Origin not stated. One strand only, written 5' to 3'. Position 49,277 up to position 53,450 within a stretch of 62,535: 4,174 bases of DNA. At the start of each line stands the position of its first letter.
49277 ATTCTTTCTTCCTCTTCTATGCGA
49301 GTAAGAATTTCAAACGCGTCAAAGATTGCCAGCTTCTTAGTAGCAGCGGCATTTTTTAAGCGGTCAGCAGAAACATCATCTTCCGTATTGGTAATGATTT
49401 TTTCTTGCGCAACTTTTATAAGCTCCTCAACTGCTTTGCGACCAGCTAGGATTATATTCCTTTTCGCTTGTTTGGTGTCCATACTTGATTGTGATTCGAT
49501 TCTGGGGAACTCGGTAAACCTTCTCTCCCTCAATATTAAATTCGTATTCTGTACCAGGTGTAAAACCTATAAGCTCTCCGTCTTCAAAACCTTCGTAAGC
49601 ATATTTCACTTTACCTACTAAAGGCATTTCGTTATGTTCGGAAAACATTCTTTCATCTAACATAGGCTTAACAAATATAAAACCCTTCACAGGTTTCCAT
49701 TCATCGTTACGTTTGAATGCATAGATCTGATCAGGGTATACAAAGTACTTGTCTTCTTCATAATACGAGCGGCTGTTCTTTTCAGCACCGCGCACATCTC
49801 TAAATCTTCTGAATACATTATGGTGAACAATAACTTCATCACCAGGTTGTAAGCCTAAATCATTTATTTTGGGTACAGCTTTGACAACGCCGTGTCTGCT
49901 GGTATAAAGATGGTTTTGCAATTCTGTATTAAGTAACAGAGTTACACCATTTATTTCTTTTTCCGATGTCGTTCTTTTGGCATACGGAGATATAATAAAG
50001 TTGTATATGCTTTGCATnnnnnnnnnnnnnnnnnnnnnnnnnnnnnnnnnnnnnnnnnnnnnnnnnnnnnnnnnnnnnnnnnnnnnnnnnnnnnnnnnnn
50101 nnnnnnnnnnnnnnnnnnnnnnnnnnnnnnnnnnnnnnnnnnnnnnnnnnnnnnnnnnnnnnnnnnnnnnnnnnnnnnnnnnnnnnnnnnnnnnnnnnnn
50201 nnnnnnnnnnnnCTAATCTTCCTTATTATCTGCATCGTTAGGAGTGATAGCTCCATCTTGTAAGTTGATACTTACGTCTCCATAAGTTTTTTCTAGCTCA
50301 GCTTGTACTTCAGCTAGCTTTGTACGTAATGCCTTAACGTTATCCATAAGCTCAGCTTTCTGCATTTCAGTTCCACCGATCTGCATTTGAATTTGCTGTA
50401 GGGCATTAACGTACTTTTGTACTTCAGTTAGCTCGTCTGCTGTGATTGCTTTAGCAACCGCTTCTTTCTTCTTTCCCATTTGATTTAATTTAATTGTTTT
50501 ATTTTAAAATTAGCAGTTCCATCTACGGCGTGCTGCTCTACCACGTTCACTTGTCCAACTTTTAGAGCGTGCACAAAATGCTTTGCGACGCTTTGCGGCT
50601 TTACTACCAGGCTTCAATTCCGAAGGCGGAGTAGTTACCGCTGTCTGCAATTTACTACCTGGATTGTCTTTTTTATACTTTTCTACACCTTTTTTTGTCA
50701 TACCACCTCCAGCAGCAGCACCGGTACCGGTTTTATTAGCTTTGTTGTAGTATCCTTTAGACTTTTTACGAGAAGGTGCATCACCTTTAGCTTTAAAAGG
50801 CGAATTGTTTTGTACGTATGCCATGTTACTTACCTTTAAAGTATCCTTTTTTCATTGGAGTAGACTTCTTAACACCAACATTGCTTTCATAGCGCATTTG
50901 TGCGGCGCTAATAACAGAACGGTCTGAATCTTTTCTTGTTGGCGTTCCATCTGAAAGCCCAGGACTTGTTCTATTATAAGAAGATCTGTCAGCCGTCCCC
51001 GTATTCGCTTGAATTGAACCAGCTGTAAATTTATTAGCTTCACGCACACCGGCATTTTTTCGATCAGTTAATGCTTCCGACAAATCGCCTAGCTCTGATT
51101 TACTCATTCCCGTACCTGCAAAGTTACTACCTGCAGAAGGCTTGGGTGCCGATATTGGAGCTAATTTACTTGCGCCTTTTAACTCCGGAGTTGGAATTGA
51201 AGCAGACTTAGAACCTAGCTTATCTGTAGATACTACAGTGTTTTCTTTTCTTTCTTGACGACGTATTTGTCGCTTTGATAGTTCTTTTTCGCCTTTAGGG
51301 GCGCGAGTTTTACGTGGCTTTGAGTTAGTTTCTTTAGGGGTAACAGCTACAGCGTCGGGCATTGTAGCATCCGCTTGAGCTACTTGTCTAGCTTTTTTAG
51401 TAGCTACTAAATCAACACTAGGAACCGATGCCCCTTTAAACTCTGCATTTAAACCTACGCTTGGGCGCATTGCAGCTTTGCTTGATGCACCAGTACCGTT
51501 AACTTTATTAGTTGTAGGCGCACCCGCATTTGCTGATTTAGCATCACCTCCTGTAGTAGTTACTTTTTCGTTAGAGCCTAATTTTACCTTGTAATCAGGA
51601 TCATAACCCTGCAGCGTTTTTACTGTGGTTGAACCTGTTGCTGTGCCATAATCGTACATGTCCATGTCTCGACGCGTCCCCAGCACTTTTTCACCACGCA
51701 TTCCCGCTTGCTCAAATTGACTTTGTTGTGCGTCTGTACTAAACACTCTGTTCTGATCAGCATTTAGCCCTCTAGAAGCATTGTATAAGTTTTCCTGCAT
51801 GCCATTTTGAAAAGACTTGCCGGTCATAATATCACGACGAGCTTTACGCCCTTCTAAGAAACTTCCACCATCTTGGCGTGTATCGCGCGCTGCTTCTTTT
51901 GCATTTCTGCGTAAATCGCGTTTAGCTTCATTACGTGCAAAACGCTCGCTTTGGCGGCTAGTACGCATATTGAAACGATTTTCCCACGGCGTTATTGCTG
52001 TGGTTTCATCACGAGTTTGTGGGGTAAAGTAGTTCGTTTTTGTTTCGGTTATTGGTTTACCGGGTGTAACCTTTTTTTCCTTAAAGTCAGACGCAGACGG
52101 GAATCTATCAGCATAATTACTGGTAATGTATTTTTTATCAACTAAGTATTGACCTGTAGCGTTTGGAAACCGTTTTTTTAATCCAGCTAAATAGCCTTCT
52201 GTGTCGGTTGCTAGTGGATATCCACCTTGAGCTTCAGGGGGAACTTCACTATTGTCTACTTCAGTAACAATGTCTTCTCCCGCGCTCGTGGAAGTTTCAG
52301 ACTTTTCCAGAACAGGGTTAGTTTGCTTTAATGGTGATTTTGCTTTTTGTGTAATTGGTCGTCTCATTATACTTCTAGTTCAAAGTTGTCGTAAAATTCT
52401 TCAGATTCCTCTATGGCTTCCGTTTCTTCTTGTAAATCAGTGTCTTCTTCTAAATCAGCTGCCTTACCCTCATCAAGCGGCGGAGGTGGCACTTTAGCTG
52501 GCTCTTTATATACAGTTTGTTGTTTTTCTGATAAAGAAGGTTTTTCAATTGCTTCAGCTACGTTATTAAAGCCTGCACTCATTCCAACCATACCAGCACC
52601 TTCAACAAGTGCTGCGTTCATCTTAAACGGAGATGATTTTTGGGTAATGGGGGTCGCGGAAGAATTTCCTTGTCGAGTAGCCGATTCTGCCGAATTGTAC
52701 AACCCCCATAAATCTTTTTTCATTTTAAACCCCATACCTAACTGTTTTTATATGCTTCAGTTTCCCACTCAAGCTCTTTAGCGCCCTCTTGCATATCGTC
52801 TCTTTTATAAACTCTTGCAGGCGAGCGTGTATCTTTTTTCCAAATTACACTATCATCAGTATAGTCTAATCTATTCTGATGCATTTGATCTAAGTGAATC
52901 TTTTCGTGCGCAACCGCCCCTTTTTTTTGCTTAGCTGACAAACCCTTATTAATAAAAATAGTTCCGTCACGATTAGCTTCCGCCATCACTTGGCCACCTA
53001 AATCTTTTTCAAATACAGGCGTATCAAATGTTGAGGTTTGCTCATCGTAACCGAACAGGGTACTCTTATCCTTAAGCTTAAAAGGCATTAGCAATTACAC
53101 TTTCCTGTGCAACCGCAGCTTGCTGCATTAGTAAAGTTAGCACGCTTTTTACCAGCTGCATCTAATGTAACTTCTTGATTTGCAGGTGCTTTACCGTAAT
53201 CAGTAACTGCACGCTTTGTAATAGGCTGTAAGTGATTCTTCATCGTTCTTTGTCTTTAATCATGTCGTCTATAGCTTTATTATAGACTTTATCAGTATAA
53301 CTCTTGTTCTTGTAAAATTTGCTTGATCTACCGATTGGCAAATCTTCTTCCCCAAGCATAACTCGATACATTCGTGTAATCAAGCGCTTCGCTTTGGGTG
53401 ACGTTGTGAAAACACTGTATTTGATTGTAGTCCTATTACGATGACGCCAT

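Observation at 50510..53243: Cluster of SP(L/F)K-box basic proteins next to a small HExxH protein and a Cys-tail peptide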

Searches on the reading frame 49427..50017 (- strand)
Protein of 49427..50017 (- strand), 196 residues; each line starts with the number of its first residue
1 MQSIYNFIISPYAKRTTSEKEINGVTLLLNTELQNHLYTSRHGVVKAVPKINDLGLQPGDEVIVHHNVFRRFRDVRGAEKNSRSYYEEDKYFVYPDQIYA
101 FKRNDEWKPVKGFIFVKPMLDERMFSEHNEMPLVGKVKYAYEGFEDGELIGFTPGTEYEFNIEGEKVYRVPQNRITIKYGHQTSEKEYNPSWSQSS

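Call 72: search_protein_families(library=pfam, max_evalue=0.01, proteins=[window:49427-50017:-])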
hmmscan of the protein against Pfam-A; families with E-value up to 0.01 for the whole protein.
window:49427-50017:- (196 aa): 0 families

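Call 93: search_protein_families(library=phrogs, max_evalue=0.001, proteins=[window:49427-50017:-])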
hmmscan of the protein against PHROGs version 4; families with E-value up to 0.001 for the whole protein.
window:49427-50017:- (196 aa): 1 family
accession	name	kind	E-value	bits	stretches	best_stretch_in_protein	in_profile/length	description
phrog_13932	-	other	5.5e-11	43.6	1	1-124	1-128/200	co-chaperonin GroES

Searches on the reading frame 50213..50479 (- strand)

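Call 72: search_protein_families(library=pfam, max_evalue=0.01, proteins=[window:50213-50479:-])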
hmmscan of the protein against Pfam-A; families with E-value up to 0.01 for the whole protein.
window:50213-50479:- (88 aa): 2 families
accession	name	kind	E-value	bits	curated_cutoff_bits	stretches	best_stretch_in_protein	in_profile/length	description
PF12455.13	Dynactin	-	0.0016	18.2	25.6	1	4-63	180-238/286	Dynein associated protein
PF00687.26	Ribosomal_L1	-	0.0072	16.4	32.2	1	5-69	126-190/198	Ribosomal protein L1p/L10e family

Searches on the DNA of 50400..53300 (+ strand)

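Call 6: search_dna_similar(query=window:50400-53300:+, collection=phages, mode=distant, max_rows=20)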
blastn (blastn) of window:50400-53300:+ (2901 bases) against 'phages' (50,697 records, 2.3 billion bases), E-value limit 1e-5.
No match.
